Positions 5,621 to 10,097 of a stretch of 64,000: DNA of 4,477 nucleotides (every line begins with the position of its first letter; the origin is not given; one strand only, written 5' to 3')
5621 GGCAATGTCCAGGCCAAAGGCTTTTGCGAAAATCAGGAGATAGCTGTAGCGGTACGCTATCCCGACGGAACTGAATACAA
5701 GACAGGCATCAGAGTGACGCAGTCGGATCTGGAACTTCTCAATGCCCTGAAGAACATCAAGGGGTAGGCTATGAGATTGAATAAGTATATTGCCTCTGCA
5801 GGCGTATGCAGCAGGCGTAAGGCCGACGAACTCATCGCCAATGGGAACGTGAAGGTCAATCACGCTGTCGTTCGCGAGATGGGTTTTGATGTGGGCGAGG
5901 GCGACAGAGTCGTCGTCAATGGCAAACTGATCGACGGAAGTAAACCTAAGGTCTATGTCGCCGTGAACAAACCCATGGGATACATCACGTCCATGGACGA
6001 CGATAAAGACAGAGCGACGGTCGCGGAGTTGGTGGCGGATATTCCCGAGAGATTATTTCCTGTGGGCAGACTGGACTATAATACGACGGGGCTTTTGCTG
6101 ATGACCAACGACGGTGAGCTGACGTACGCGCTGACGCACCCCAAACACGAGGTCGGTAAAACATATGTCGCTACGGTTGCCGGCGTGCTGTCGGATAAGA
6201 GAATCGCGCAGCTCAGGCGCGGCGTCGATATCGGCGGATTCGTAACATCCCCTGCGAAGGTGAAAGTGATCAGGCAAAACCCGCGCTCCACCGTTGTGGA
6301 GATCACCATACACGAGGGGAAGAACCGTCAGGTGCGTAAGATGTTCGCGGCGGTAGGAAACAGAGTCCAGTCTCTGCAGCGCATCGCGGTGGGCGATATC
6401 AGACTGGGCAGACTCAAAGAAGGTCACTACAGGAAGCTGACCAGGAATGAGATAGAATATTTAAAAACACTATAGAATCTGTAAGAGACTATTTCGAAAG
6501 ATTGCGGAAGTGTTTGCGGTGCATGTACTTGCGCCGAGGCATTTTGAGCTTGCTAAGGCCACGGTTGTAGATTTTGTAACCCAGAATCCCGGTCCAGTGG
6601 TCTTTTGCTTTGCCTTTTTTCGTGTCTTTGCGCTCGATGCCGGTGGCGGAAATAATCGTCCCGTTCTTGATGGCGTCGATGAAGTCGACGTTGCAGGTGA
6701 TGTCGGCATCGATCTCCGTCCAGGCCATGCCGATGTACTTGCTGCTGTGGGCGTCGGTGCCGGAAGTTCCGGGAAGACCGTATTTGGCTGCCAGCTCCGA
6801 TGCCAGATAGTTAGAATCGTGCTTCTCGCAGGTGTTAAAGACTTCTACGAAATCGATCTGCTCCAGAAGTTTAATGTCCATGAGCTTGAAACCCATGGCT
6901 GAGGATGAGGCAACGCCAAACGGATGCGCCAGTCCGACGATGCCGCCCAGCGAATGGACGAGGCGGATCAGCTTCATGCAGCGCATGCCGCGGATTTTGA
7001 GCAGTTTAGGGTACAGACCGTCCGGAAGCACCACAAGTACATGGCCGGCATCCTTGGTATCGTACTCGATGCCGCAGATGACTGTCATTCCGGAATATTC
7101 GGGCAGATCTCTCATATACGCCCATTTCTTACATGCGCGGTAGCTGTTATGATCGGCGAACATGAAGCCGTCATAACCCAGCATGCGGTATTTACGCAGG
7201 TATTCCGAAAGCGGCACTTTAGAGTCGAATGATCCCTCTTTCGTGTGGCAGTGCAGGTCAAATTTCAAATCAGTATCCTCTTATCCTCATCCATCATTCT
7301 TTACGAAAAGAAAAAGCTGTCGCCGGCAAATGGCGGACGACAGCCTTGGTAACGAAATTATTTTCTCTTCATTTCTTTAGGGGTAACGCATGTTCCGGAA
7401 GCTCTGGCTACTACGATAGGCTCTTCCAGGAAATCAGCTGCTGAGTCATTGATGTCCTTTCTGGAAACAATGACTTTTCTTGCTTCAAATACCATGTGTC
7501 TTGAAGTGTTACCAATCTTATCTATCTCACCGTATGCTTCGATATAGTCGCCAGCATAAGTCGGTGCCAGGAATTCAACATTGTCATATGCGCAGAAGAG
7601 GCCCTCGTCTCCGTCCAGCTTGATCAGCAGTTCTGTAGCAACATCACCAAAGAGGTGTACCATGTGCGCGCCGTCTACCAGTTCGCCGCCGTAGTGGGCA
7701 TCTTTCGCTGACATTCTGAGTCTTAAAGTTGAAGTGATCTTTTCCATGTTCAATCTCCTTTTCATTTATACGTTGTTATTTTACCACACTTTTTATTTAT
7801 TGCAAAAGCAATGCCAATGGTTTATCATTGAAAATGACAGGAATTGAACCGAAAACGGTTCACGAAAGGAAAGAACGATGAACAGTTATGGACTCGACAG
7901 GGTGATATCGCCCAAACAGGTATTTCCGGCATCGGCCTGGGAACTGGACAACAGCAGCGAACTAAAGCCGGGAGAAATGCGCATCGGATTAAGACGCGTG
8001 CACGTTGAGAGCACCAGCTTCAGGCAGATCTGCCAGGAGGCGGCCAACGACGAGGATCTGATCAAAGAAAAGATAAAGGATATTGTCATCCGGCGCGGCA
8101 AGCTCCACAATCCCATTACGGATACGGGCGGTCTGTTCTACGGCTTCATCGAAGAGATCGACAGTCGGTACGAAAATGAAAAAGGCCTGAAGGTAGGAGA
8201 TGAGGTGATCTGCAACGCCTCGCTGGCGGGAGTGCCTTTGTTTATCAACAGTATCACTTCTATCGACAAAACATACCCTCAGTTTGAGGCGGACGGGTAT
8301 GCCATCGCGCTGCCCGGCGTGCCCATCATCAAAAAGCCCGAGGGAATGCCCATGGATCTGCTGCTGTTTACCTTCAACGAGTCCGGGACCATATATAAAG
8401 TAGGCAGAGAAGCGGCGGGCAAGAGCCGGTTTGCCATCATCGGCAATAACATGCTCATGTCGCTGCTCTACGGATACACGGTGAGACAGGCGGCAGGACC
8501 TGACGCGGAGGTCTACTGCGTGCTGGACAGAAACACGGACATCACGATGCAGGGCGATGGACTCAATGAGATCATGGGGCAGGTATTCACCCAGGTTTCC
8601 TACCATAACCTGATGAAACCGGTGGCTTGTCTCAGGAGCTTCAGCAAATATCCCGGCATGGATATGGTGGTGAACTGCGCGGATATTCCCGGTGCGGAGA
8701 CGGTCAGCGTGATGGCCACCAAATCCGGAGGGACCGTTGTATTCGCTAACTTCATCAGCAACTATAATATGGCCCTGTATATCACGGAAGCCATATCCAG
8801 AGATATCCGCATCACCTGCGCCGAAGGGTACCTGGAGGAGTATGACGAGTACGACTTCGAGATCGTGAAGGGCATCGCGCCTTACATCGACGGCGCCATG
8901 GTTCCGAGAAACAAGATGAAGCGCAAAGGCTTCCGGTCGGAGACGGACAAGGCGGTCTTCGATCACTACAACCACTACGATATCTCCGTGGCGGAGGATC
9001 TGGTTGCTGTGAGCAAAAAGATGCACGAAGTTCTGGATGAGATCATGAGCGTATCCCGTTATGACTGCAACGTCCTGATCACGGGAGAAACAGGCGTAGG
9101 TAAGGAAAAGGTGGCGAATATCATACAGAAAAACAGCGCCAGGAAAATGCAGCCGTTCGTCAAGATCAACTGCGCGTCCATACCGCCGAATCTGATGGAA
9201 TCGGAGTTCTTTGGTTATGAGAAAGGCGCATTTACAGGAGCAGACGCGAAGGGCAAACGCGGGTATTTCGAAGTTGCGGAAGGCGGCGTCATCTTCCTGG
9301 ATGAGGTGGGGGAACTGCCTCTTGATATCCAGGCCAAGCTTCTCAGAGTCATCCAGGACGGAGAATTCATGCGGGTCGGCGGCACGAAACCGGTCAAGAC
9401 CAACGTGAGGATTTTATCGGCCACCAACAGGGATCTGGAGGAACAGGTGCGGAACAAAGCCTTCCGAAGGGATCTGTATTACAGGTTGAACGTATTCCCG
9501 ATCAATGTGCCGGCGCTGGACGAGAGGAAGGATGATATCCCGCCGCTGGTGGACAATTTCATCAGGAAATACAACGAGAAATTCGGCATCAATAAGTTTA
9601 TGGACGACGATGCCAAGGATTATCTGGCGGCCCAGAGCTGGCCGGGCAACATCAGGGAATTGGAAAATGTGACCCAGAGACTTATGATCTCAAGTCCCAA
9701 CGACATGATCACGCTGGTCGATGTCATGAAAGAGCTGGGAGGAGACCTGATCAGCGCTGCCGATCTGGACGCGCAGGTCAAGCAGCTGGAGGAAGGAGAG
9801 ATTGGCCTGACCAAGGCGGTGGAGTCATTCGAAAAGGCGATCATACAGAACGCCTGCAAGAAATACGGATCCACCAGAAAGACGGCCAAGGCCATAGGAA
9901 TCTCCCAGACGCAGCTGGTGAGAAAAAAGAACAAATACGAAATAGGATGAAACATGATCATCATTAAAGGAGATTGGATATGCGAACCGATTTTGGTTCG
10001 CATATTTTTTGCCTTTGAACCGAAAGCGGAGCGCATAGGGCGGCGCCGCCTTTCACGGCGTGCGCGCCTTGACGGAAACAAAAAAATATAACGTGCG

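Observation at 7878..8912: Sigma-54 activator whose sensor domain is a degenerate copy of the pathway enzyme Kdd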

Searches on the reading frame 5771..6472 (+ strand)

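Call 22: search_protein_families(library=pfam, proteins=[window:5771-6472:+], max_evalue=0.001)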
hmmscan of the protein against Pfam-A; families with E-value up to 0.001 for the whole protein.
window:5771-6472:+ (234 aa): 2 families
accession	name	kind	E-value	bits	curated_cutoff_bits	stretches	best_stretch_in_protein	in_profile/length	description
PF00849.27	PseudoU_synth_2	-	2.7e-25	89.8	26.8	1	62-194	2-152/152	RNA pseudouridylate synthase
PF01479.30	S4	-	6.3e-12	45.5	22.8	1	1-47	1-48/48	S4 domain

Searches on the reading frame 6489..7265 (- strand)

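Call 7: search_protein_families(library=ncbifam, proteins=[window:6489-7265:-], max_evalue=0.001)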
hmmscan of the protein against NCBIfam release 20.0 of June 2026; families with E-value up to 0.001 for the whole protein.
window:6489-7265:- (258 aa): 4 families
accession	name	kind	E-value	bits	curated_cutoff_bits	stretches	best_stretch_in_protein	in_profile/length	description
NF038032.1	CehA_McbA_metalo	domain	2.7e-23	82.9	80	1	2-209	5-218/315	CehA/McbA family metallohydrolase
NF041577.1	nside_bi_sphtase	equivalog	0.00011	21.5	400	0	100-176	177-253/276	3',5'-nucleoside bisphosphate phosphatase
NF047791.1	RNaseRnm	equivalog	0.00036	19.9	375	0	99-175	176-252/275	RNase RNM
NF004981.0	PRK06361.1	equivalog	0.00074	18.9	117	0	2-67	2-70/217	histidinol phosphate phosphatase domain-containing protein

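Call 22: search_protein_families(library=pfam, proteins=[window:6489-7265:-], max_evalue=0.001)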
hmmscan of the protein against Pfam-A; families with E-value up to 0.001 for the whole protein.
window:6489-7265:- (258 aa): 2 families
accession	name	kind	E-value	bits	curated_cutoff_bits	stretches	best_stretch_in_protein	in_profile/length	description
PF13263.12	PHP_C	-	2.3e-16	59.5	21.3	1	151-203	3-55/56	PHP-associated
PF02811.25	PHP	-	2.7e-06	28.3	26.4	1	3-75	1-74/164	PHP domain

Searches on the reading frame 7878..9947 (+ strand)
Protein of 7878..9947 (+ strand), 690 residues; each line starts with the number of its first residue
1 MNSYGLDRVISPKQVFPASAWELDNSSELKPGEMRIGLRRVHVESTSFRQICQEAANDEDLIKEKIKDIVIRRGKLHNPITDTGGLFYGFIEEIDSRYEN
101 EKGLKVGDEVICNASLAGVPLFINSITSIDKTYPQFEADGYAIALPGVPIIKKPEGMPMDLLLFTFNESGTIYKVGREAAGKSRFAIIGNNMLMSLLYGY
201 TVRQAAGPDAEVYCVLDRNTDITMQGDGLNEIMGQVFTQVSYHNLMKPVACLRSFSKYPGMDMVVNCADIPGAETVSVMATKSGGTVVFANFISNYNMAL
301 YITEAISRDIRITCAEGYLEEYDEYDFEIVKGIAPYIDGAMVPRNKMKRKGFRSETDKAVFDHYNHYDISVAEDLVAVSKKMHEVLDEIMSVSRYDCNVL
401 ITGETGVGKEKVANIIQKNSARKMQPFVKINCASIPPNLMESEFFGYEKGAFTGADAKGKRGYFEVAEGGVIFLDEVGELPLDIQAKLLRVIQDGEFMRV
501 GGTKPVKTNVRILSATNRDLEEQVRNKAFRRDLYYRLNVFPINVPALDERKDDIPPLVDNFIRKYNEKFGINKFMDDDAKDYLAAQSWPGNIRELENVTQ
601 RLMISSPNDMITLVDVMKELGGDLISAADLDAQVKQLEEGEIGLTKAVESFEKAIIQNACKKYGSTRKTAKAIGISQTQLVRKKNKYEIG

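Call 6: search_protein_families(library=pfam, proteins=[window:7878-9947:+], max_evalue=0.01)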
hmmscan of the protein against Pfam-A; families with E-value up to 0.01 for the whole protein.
window:7878-9947:+ (690 aa): 8 families
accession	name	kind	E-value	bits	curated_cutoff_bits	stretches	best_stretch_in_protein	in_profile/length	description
PF00158.32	Sigma54_activat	-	7e-69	231.3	20.2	1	376-542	2-167/168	Sigma-54 interaction domain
PF25601.1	AAA_lid_14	-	2.1e-20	72.8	27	1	549-621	2-75/87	AAA+ ATPase lid domain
PF14532.12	Sigma54_activ_2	-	2.3e-19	70.4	25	1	377-547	2-138/138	Sigma-54 interaction domain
PF18024.7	HTH_50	-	2.6e-12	46.7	27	1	641-689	1-49/50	Helix-turn-helix domain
PF07724.20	AAA_2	-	5.5e-07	30.2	27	1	398-525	5-132/166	AAA domain (Cdc48 subfamily)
PF07728.20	AAA_5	-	7.9e-07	29.6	22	1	398-530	1-136/139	AAA domain (dynein-related subfamily)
PF00004.35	AAA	-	5.9e-05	24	21.2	1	399-525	1-119/131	ATPase family associated with various cellular activities (AAA)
PF02954.25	HTH_8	-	0.009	16.2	22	1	648-687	2-42/42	Bacterial regulatory protein, Fis family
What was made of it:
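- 9003..9503 (+): AAA+ sigma-54 interaction domain (Walker A 9084-9107, GAFTGA 9225-9242, Walker B 9291-9314). PF00158 E=7e-69 (call 6).
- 9522..9740 (+): AAA+ lid domain. PF25601 E=2e-20 (call 6).
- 9798..9944 (+): C-terminal HTH DNA-binding domain. PF18024 HTH_50 E=2.6e-12; HTH_8 is weak (call 6).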

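Call 7: search_protein_families(library=ncbifam, proteins=[window:7878-9947:+], max_evalue=0.001)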
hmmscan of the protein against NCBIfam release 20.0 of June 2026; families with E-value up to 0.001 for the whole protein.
window:7878-9947:+ (690 aa): 29 families (the best 25 are shown)
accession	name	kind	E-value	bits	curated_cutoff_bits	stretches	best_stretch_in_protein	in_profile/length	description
NF041552.1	TF_PrdR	equivalog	4.9e-97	325.6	795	1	369-688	263-577/577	sigma-54 dependent transcriptional regulator PrdR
NF003451.0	PRK05022.1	equivalog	5e-97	325.7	476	1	322-686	140-507/512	nitric oxide reductase transcriptional regulator NorR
TIGR01817.1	nifA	equivalog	1.9e-94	317.4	528.85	1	369-619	192-441/534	nif-specific transcriptional activator NifA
TIGR01818.1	ntrC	equivalog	4.5e-89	299.4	558.6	1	369-683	130-459/463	nitrogen regulation protein NR(I)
NF038308.1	RNA_repair_RtcR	equivalog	1e-87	295.2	650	1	375-681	182-505/530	RNA repair transcriptional activator RtcR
NF008469.0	PRK11361.1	equivalog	2e-86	290.5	714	1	373-689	143-456/461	acetoacetate metabolism transcriptional regulator AtoC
NF050807.1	TransRegFlbDCaul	equivalog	2.7e-80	270.4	750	1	373-688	118-439/454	sigma-54-dependent transcriptional regulator FlbD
TIGR02329.1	propionate_PrpR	equivalog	2.2e-79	267.5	499.2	1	371-685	210-525/526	propionate catabolism operon regulatory protein PrpR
NF051870.1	NAssimRespRegNtrX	equivalog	7.2e-79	265.8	600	1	371-684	137-447/452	nitrogen assimilation response regulator NtrX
NF049963.1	RespRegFlgRCampy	domain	2.7e-78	263.8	750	1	370-619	131-380/429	fla regulon two-component system response regulator FlgR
NF008085.0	PRK10820.1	equivalog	3.5e-78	263.5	576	1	367-689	198-512/520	transcriptional regulator TyrR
NF041906.1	V4R_TF_MobR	exception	5.9e-78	262.7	999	1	377-683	236-540/544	phenol degradation transcriptional regulator MobR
TIGR02915.1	PEP_resp_reg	equivalog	6.1e-78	262.6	502.6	1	370-689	136-444/445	PEP-CTERM-box response regulator transcription factor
NF011953.0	PRK15424.1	equivalog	4e-76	256.7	703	1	370-684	216-531/538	propionate catabolism operon regulatory protein PrpR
NF011958.0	PRK15429.1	equivalog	1.9e-74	251.6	830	1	336-613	343-619/692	formate hydrogenlyase transcriptional activator FlhA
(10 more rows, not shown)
